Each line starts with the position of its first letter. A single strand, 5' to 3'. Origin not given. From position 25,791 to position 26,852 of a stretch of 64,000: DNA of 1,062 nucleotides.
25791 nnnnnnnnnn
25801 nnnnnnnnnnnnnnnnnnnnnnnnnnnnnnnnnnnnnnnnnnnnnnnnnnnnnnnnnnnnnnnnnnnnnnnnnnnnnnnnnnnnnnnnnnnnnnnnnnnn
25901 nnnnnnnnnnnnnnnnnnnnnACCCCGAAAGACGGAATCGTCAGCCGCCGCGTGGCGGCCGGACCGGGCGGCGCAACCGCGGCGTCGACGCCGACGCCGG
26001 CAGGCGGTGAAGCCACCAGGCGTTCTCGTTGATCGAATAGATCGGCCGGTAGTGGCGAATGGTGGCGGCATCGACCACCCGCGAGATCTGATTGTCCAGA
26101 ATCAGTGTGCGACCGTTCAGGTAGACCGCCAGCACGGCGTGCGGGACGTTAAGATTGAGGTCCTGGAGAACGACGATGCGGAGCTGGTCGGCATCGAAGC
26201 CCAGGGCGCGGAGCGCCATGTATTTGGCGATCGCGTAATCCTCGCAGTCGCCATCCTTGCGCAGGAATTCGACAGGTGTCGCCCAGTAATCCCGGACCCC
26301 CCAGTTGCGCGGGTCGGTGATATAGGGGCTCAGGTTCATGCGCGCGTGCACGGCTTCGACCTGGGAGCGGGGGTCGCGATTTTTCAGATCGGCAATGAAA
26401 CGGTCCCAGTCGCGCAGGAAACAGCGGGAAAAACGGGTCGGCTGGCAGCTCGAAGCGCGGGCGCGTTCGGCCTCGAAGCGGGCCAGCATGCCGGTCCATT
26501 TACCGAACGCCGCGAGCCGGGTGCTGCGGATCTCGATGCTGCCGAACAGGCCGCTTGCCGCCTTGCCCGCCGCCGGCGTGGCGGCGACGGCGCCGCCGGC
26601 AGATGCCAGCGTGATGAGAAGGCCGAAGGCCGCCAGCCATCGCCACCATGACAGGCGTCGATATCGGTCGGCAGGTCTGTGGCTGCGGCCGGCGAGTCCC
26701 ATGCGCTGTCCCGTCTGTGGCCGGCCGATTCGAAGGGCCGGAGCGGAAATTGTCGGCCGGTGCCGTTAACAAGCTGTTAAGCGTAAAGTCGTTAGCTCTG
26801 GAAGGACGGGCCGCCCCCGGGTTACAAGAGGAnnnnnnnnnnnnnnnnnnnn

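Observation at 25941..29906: Candidate signalling module: LapG-like periplasmic cysteine protease divergent from a membrane sensor with a dead HD-GYP domain, plus a PPP phosphatase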

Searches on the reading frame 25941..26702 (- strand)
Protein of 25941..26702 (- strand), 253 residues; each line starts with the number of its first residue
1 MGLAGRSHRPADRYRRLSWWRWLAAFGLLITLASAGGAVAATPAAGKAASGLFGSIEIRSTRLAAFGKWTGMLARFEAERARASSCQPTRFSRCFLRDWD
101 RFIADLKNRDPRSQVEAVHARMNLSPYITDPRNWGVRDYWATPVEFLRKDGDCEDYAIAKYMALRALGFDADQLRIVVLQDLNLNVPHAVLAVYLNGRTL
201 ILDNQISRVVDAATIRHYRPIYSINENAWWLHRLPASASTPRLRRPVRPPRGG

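Call 3: search_protein_families(library=pfam, proteins=[window:25941-26702:-], max_evalue=0.01)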
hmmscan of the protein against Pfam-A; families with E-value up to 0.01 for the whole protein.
window:25941-26702:- (253 aa): 3 families
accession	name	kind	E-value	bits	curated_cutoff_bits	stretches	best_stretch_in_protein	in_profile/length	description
PF06035.17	Peptidase_C93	-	5.6e-16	59.2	27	1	111-212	38-135/162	Bacterial transglutaminase-like cysteine proteinase BTLCP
PF04473.18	DUF553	-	4.7e-05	23.3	20.5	1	137-206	47-115/140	Transglutaminase-like domain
PF01841.26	Transglut_core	-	0.00029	21.5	23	1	109-196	12-99/108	Transglutaminase-like superfamily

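Call 4: search_protein_families(library=ncbifam, proteins=[window:25941-26702:-], max_evalue=0.01)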
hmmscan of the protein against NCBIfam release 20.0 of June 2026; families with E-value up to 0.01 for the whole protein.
window:25941-26702:- (253 aa): 1 family
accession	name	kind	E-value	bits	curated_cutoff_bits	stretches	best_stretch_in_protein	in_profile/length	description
NF045674.1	CystProtLapG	equivalog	3.2e-30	105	320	1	91-233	43-189/221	cysteine protease LapG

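Call 5: find_homologous_proteins(query=window:25941-26702:-)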
Query window:25941-26702:- (253 aa): 4704 proteins with E <= 0.001 among 8000 candidates; the best 120 are listed.
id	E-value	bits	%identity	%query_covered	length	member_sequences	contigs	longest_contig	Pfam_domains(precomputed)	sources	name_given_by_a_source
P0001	4.3e-168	575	100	100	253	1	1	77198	PF06035.18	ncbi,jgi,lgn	-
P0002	7.9e-127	440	76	95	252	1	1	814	PF06035.18,PF04473.19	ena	-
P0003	8.4e-118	411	74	94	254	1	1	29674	PF06035.18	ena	-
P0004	9.4e-86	306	67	78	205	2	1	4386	PF06035.18,PF04473.19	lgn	-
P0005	1.9e-83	298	62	84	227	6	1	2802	PF06035.18,PF04473.19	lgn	-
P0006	2.9e-79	284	62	77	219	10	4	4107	PF06035.18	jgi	jgi:predicted transglutaminase-like cysteine proteinase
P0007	2.6e-78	281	62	73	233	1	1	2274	PF06035.18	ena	-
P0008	1.0e-77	279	61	80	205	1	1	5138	PF06035.18,PF04473.19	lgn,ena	-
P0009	4.8e-77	277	59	73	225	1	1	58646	PF06035.18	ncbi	-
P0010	2.8e-76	274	61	75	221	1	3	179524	PF06035.18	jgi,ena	jgi:predicted transglutaminase-like cysteine proteinase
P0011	4.8e-76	274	58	83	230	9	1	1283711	PF06035.18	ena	-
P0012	1.5e-75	272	58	83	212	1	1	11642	PF06035.18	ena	-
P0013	1.6e-74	269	60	77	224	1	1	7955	PF06035.18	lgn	-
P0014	2.9e-74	268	61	72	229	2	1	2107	PF06035.18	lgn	-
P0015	4.5e-74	267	62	76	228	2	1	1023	PF06035.18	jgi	-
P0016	5.7e-74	267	58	83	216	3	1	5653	PF06035.18,PF04473.19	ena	-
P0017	1.0e-73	266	62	72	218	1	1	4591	PF06035.18,PF04473.19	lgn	-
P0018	1.2e-73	266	59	77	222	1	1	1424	PF06035.18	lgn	-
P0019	2.3e-73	265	57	83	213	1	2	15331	PF06035.18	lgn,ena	-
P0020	3.4e-73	264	57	84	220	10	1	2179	PF06035.18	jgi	-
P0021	4.2e-73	264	59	79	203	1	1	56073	PF06035.18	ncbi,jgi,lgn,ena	-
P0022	4.4e-73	264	62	72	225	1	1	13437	PF06035.18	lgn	-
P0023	5.5e-73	264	57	82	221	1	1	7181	PF06035.18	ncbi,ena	-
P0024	5.7e-73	264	63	70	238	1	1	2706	PF06035.18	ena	-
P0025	6.1e-73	264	62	71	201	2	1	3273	PF06035.18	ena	-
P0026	6.8e-73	263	61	73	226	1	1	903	PF06035.18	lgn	-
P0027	1.1e-72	263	62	72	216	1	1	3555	PF06035.18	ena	-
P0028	1.2e-72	263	55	86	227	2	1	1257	PF06035.18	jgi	-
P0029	1.3e-72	262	55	86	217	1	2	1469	PF06035.18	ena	-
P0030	1.7e-72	262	55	82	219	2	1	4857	PF06035.18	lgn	-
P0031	1.8e-72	262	57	81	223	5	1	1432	PF06035.18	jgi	-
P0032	2.4e-72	262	55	87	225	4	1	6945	PF06035.18,PF01841.26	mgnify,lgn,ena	mgnify:CR=1 FL=1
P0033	3.4e-72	261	60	72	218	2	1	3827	PF06035.18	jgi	jgi:predicted transglutaminase-like cysteine proteinase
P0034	4.8e-72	261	61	74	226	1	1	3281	PF06035.18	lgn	-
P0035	5.2e-72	260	60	72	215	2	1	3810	PF06035.18,PF04473.19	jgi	jgi:predicted transglutaminase-like cysteine proteinase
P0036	6.2e-72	260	55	84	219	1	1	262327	PF06035.18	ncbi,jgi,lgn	jgi:predicted transglutaminase-like cysteine proteinase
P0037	6.9e-72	260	55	87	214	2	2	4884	PF06035.18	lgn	-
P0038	7.8e-72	260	56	82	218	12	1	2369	PF06035.18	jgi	jgi:predicted transglutaminase-like cysteine proteinase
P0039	9.0e-72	260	56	83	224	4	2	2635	PF06035.18,PF04473.19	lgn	-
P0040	1.1e-71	259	61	72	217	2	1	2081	PF06035.18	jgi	jgi:predicted transglutaminase-like cysteine proteinase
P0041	1.2e-71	259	56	75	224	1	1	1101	PF06035.18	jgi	-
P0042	1.2e-71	259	56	83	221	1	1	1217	PF06035.18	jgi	jgi:predicted transglutaminase-like cysteine proteinase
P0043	1.3e-71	259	59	75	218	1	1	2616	PF06035.18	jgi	jgi:predicted transglutaminase-like cysteine proteinase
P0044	1.8e-71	259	56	87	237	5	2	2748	PF06035.18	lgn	-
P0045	1.9e-71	259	54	86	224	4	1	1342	PF06035.18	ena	-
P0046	2.3e-71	258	57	82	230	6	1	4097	PF06035.18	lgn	-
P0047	2.4e-71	258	57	80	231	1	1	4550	PF06035.18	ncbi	-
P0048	3.2e-71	258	56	84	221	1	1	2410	PF06035.18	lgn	-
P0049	3.3e-71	258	60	77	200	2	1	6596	PF06035.18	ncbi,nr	ncbi:MAG TPA: transglutaminase-like cysteine peptidase [Alphaproteobacteria bacterium]|nr:transgluta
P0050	3.4e-71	258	61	73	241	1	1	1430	PF06035.18,PF04473.19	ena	-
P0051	4.0e-71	258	55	83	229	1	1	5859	PF06035.18,PF04473.19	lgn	-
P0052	4.0e-71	258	57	83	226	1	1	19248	PF06035.18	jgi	-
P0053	5.0e-71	257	64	75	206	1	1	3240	PF06035.18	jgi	jgi:predicted transglutaminase-like cysteine proteinase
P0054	5.3e-71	257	58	83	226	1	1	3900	PF06035.18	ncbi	-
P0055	7.0e-71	257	59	72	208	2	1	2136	PF06035.18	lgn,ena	-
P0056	7.0e-71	257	62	74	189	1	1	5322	PF06035.18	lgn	-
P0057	7.5e-71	257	55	82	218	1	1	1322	PF06035.18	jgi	jgi:predicted transglutaminase-like cysteine proteinase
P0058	7.8e-71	257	58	72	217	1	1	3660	PF06035.18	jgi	jgi:predicted transglutaminase-like cysteine proteinase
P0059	7.9e-71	257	56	82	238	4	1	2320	PF06035.18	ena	-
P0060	8.1e-71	257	59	74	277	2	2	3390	PF06035.18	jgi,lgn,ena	-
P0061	8.3e-71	257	51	97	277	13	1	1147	PF06035.18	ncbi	-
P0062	8.4e-71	257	58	72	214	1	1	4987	PF06035.18,PF04473.19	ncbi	-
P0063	8.4e-71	257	58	72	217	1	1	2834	PF06035.18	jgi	jgi:predicted transglutaminase-like cysteine proteinase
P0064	9.7e-71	256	57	80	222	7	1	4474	PF06035.18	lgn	-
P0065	1.0e-70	256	60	75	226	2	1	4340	PF06035.18,PF04473.19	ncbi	-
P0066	1.1e-70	256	58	77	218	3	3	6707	PF06035.18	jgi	jgi:predicted transglutaminase-like cysteine proteinase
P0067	1.4e-70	256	59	72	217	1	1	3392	PF06035.18,PF04473.19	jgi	jgi:predicted transglutaminase-like cysteine proteinase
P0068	1.6e-70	256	56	83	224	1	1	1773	PF06035.18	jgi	jgi:predicted transglutaminase-like cysteine proteinase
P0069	1.6e-70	256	57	81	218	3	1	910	PF06035.18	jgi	jgi:predicted transglutaminase-like cysteine proteinase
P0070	1.9e-70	255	54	82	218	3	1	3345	PF06035.18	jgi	jgi:predicted transglutaminase-like cysteine proteinase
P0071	2.3e-70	255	60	72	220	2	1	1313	PF06035.18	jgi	jgi:predicted transglutaminase-like cysteine proteinase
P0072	2.4e-70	255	61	73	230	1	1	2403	PF06035.18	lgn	-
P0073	2.5e-70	255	54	85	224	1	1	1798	PF06035.18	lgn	-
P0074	2.6e-70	255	58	81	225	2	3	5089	PF06035.18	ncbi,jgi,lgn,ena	-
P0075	2.7e-70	255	58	72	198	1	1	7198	PF06035.18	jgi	jgi:predicted transglutaminase-like cysteine proteinase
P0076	2.8e-70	255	54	81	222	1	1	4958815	PF06035.18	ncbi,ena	-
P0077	3.0e-70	255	61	72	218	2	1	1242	PF06035.18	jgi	jgi:predicted transglutaminase-like cysteine proteinase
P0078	3.5e-70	254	61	72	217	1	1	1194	PF06035.18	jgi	jgi:predicted transglutaminase-like cysteine proteinase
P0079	3.7e-70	254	55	84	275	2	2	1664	PF06035.18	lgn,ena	-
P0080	3.9e-70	254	56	84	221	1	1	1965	PF06035.18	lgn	-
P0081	4.0e-70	254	55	85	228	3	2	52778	PF06035.18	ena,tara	tara:strand:+ start:92 stop:778 length:687 start_codon:yes stop_codon:yes gene_type:complete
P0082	4.3e-70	254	61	72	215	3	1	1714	PF06035.18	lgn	-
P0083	5.8e-70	254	59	75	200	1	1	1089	PF06035.18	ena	-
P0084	6.6e-70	254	61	72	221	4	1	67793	PF06035.18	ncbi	-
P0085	7.3e-70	253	60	72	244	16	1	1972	PF06035.18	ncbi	-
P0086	7.5e-70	253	54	82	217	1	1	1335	PF06035.18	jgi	jgi:predicted transglutaminase-like cysteine proteinase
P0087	7.5e-70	253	61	75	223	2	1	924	PF06035.18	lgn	-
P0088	8.3e-70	253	56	85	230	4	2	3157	PF06035.18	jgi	jgi:predicted transglutaminase-like cysteine proteinase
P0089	9.8e-70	253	58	75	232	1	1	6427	PF06035.18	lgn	-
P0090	1.0e-69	253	58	81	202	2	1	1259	PF06035.18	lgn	-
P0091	1.1e-69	253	56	76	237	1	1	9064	PF06035.18,PF04473.19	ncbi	ncbi:MAG: transglutaminase-like cysteine peptidase [Alphaproteobacteria bacterium]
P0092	1.1e-69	253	55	77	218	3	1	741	PF06035.18,PF01841.26,PF04473.19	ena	-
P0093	1.2e-69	253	55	83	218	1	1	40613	PF06035.18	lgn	-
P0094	1.2e-69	253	55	91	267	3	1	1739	PF06035.18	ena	-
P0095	1.3e-69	253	55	80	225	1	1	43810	PF06035.18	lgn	-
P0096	1.6e-69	252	54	84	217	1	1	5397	PF06035.18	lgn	-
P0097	2.0e-69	252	60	72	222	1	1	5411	PF06035.18,PF04473.19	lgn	-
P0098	2.0e-69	252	54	83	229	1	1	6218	PF06035.18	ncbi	-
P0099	2.7e-69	252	57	82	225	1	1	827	PF06035.18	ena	-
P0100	2.7e-69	252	54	89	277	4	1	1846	PF06035.18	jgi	-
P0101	2.8e-69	252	59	72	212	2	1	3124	PF06035.18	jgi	jgi:predicted transglutaminase-like cysteine proteinase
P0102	2.9e-69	251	56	81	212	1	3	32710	PF06035.18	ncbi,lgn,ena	-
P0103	3.3e-69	251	56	77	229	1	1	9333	PF06035.18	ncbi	ncbi:MAG: transglutaminase-like cysteine peptidase [Alphaproteobacteria bacterium]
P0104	3.3e-69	251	55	84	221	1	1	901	PF06035.18,PF04473.19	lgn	-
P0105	3.7e-69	251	53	84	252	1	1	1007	PF06035.18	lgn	-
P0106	3.8e-69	251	58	74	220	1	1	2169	PF06035.18,PF04473.19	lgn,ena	-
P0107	3.8e-69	251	59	72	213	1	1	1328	PF06035.18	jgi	jgi:predicted transglutaminase-like cysteine proteinase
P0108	3.8e-69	251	59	72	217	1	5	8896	PF06035.18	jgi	jgi:predicted transglutaminase-like cysteine proteinase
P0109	3.9e-69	251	58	72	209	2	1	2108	PF06035.18,PF04473.19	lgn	-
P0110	4.1e-69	251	58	81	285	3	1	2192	PF06035.18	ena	-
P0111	4.1e-69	251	60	72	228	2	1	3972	PF06035.18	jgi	-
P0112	4.4e-69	251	58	75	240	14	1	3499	PF06035.18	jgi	-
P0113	4.9e-69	251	55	84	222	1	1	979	PF06035.18,PF04473.19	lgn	-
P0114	4.9e-69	251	57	83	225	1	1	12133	PF06035.18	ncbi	-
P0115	5.0e-69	251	52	90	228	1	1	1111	PF06035.18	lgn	-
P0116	5.1e-69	251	55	80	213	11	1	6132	PF06035.18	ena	-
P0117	5.4e-69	251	57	73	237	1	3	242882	PF06035.18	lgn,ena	-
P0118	5.5e-69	251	58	72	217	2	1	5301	PF06035.18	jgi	jgi:predicted transglutaminase-like cysteine proteinase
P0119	6.0e-69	250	59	72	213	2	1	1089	PF06035.18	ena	-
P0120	6.9e-69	250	54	80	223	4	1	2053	PF06035.18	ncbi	-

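Call 20: search_solved_structures(query=window:25941-26702:-, max_evalue=0.01, show_alignments=3)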
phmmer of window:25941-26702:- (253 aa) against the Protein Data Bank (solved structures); distinct sequences matched with E-value up to 0.01: 2.
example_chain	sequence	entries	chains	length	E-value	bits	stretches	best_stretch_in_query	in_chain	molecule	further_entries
4fgo_A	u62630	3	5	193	1e-25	93.9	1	95-237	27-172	Periplasmic protein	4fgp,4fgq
4u65_E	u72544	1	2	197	1.4e-20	77.1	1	96-232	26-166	Putative cystine protease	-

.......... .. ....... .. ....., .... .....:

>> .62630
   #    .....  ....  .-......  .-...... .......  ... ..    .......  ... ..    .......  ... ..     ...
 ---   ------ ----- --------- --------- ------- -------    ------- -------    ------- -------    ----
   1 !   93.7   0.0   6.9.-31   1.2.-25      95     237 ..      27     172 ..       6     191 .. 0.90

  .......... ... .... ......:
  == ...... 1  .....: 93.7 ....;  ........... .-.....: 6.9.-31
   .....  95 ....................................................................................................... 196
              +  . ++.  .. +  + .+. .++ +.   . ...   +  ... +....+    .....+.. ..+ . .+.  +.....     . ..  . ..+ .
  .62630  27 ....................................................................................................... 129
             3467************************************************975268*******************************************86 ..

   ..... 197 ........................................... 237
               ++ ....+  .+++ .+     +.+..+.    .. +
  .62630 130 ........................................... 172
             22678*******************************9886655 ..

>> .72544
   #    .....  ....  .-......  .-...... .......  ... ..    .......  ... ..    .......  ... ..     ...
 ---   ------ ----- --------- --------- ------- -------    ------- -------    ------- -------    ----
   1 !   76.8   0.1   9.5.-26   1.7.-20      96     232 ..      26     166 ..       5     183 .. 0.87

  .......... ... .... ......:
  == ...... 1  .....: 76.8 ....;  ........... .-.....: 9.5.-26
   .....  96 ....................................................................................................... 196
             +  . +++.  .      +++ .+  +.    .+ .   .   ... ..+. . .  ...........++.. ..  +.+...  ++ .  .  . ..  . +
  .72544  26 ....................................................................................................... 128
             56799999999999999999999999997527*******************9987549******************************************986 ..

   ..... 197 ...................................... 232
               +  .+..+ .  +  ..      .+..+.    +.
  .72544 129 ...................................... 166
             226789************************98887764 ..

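Call 31: find_related_loci(query=A2, collection=metagenome_contigs, flank=6000)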
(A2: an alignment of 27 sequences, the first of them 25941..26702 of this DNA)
Query A2 (253 aa) in metagenome_contigs; peptide patterns used: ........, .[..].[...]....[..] (x = any residue, [..] = any of these).
600 stretches matched a pattern (row limit reached: there are more); 572 encode a relative of the query (tblastn E <= 1e-3); the best 80 are kept; 80 distinct loci.
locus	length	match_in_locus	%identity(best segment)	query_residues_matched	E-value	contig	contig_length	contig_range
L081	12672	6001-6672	54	25-246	2e-70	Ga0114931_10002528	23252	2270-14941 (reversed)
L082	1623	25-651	54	20-233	6e-73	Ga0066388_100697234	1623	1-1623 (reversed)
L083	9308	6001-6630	49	29-233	2e-69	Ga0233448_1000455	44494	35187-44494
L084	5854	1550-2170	52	30-242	2e-68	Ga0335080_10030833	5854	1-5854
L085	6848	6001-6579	55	48-239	6e-68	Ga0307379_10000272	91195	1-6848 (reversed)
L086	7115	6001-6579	55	48-239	6e-68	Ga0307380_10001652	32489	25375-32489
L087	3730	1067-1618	58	52-234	2e-67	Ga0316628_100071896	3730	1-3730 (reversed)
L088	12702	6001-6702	47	7-234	2e-67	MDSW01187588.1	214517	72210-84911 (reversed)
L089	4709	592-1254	50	50-253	1e-67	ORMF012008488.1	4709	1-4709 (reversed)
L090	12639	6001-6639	50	24-234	8e-67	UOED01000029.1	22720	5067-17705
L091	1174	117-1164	53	31-233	6e-71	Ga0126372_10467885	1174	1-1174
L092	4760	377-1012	47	26-233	3e-66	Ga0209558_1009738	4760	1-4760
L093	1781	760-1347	50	43-233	2e-68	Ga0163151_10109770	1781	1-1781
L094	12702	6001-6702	49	2-233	8e-66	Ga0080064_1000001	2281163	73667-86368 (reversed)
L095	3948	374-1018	45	23-234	3e-65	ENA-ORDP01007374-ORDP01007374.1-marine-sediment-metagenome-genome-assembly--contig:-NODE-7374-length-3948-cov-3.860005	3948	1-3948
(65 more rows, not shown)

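Call 34: find_encoding_contigs(protein=P0001, flank=10000, max_places=3)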
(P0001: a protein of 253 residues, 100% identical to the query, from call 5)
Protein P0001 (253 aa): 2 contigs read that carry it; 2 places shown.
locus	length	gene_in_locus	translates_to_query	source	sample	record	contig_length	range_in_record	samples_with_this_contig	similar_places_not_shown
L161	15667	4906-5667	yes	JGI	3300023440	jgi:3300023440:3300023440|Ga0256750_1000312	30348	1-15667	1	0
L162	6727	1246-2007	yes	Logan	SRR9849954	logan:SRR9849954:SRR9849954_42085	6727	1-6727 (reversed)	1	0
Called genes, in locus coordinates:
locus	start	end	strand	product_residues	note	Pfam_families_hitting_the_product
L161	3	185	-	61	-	?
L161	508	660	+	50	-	-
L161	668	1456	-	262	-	PF03883:H2O2_YaaD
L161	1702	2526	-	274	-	PF00149:Metallophos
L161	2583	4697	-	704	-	PF08448:PAS_4, PF01966:HD, PF13487:HD_5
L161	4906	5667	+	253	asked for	PF06035:Peptidase_C93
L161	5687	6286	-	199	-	PF00072:Response_reg, PF13556:HTH_30 (faint)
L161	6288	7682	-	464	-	PF25323:6TM_PilS, PF00512:HisKA (weak), PF02518:HATPase_c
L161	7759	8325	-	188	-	-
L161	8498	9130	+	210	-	PF00578:AhpC-TSA (weak), PF02630:SCO1-SenC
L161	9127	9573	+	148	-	PF03692:CxxCxxCC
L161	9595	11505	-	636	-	PF00912:Transgly, PF00905:Transpeptidase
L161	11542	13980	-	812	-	PF02518:HATPase_c, PF00204:DNA_gyraseB, PF01751:Toprim, PF21249:GyrB_hook (faint), PF00986:DNA_gyraseB_C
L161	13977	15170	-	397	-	PF02463:SMC_N, PF13476:AAA_23 (weak), PF13304:AAA_21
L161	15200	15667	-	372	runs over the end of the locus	PF00712:DNA_pol3_beta, PF02767:DNA_pol3_beta_2, PF02768:DNA_pol3_beta_3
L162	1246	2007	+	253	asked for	PF06035:Peptidase_C93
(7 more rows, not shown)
